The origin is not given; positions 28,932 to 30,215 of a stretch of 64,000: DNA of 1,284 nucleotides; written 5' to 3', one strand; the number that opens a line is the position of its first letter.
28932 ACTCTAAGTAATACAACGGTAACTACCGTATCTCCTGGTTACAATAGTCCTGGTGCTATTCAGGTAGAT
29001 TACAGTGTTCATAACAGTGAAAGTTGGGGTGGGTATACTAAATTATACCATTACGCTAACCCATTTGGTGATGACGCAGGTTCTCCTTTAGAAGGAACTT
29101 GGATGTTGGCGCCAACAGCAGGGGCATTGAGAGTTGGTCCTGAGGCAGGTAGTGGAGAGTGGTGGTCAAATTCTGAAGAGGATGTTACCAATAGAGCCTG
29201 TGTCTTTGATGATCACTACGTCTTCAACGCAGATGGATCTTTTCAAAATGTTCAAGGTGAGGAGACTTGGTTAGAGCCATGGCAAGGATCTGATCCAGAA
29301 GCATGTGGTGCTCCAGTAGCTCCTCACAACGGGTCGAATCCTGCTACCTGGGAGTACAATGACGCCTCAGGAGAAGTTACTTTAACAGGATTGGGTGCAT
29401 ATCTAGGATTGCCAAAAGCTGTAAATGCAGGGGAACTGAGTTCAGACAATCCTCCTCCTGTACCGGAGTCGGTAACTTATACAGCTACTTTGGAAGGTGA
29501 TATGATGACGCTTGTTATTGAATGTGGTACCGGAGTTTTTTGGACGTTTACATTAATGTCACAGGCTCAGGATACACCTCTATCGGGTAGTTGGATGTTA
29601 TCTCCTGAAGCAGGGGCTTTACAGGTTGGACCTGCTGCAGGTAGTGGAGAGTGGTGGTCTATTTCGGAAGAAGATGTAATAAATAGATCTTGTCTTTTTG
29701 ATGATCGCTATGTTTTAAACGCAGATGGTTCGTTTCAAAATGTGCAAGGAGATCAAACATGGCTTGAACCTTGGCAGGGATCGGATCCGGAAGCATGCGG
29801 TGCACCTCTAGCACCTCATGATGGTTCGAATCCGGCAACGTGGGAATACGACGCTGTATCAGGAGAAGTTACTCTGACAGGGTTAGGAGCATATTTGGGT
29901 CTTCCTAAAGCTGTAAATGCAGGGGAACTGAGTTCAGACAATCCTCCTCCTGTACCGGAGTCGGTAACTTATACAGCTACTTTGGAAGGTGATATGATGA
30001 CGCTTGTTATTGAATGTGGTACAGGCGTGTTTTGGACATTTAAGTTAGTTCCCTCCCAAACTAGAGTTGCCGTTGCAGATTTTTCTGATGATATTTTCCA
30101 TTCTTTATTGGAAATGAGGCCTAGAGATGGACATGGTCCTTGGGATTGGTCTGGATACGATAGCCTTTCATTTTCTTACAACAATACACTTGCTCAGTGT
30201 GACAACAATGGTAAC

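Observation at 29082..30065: Tandem 164-aa Trp-rich modules with a 116-nt gene-conversion-like identical core: candidate novel beta-glucan-binding module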

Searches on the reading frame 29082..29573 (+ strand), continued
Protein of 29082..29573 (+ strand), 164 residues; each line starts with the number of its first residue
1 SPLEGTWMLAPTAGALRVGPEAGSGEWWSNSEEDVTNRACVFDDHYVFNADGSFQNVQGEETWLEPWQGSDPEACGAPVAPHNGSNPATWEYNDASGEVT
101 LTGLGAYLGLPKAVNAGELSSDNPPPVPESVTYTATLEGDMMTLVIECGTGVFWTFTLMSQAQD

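Call 54: search_solved_structures(query=L079:6828-8957:+, max_evalue=1, show_alignments=2)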
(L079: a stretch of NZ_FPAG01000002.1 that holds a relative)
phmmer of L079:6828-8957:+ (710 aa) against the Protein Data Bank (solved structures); distinct sequences matched with E-value up to 1: 1.
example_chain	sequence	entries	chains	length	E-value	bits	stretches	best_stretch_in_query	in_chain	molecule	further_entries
1a6u_H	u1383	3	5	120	0.32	12.3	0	209-263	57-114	B1-8 FV (HEAVY CHAIN)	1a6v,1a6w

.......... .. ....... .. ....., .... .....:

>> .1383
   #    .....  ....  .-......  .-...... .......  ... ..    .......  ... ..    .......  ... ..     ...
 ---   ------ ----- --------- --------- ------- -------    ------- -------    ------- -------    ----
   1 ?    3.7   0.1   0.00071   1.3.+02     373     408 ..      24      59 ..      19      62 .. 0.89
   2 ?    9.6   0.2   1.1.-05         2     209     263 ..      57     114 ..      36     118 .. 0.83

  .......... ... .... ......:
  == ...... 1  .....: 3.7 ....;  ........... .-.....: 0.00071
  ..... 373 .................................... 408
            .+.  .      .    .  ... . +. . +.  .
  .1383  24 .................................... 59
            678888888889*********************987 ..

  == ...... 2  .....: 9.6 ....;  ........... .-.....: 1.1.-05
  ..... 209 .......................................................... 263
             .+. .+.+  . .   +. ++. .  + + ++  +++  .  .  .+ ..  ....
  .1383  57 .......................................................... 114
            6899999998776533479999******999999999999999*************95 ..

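Call 60: search_solved_structures(query=A6, max_evalue=10, show_alignments=2)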
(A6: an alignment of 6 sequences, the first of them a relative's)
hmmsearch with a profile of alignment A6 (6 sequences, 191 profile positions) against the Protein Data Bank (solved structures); distinct sequences matched with E-value up to 10: 1.
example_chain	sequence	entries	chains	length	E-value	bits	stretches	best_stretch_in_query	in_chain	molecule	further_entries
7kv5_AAA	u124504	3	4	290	4.2e-13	52.9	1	11-184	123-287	PKD domain protein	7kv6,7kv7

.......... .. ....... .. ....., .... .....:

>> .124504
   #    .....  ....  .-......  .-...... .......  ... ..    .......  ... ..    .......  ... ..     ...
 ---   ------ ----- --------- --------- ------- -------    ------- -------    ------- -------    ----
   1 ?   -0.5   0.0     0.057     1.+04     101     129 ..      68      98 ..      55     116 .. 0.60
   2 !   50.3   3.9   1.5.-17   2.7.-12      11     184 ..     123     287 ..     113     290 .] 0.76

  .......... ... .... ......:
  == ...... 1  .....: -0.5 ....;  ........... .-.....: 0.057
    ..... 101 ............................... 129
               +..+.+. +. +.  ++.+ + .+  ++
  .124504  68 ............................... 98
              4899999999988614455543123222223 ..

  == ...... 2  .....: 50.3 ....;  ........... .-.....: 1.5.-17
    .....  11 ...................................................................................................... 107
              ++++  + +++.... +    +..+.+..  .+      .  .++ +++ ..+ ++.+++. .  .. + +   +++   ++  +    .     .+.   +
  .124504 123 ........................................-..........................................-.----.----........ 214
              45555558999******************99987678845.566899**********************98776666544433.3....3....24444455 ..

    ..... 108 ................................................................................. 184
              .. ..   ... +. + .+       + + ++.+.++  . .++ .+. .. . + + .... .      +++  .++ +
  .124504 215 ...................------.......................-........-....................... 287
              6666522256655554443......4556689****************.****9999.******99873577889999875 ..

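Call 76: search_protein_families(library=pfam, proteins=[P0249, P0156, P0192], max_evalue=1)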
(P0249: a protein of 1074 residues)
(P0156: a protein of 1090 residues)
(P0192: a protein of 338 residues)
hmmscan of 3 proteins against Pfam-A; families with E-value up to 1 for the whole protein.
P0249 (1074 aa): 4 families
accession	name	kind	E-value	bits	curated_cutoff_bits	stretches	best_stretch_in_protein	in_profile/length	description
PF13860.13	FlgD_ig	-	2.4e-08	34.3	27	1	999-1063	12-77/79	FlgD Ig-like domain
PF18962.6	Por_Secre_tail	-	3.8e-06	27.5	27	1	991-1070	2-73/75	Secretion system C-terminal sorting domain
PF13585.12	CHU_C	-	0.00037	21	27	1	1007-1063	25-74/86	CHU_C Type IX secretion signal domain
PF16308.10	DUF4950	-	0.11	12.7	25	1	81-142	70-132/191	Domain of unknown function (DUF4950)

P0156 (1090 aa): 5 families
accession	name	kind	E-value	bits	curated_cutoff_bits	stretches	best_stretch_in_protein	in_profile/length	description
PF18962.6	Por_Secre_tail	-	0.00015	22.4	27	1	1008-1086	3-73/75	Secretion system C-terminal sorting domain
PF13860.13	FlgD_ig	-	0.00017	21.9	27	1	1025-1077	23-75/79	FlgD Ig-like domain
PF00686.25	CBM_20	-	0.0015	18.8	23.3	0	789-832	38-82/97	Starch binding domain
PF13585.12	CHU_C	-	0.0099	16.4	27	1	1014-1081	13-77/86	CHU_C Type IX secretion signal domain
PF22058.2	X25_BaPul_like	-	0.14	12.7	27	0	420-434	43-57/87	Pullulanase X25 domain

P0192 (338 aa): 0 families

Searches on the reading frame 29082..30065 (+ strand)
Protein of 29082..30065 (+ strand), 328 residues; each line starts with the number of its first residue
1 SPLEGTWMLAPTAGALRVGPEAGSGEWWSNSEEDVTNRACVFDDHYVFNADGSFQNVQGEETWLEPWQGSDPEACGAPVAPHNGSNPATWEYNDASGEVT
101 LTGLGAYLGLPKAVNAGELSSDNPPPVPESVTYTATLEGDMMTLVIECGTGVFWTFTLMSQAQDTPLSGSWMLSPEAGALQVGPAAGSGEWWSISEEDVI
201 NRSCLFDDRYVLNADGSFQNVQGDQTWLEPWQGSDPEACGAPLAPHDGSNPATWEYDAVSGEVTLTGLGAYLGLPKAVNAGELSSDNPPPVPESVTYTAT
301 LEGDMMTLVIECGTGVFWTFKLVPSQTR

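Call 41: find_related_loci(query=window:29082-30065:+, collection=metagenome_contigs, flank=6000)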
Query window:29082-30065:+ (328 aa) in metagenome_contigs; peptide patterns used: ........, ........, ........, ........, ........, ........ (x = any residue, [..] = any of these).
61 stretches matched a pattern; 30 encode a relative of the query (tblastn E <= 1e-3); 30 distinct loci.
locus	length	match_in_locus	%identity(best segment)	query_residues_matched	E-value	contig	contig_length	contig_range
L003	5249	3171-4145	88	1-328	0e+0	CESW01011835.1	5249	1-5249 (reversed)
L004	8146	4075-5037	87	1-327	0e+0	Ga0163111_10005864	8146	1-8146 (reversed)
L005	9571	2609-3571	78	1-327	5e-171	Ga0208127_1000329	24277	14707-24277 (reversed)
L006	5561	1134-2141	69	1-327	8e-151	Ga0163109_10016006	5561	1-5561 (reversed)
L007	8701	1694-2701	70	1-327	2e-148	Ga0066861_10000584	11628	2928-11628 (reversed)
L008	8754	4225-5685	54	1-323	2e-105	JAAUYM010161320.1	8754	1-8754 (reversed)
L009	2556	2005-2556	86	1-323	2e-107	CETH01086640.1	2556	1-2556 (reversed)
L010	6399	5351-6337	51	3-328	3e-99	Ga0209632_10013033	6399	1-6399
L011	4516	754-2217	52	1-325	2e-99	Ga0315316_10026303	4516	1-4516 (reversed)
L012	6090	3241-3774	91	1-327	3e-95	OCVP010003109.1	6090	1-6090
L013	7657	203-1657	48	1-323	7e-94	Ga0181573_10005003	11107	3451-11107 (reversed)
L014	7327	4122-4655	89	1-327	4e-93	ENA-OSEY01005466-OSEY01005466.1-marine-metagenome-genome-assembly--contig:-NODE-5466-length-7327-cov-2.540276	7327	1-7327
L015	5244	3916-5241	53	1-282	6e-93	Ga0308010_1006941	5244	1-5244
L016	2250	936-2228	45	3-311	4e-87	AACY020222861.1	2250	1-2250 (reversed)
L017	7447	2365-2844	79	1-327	8e-81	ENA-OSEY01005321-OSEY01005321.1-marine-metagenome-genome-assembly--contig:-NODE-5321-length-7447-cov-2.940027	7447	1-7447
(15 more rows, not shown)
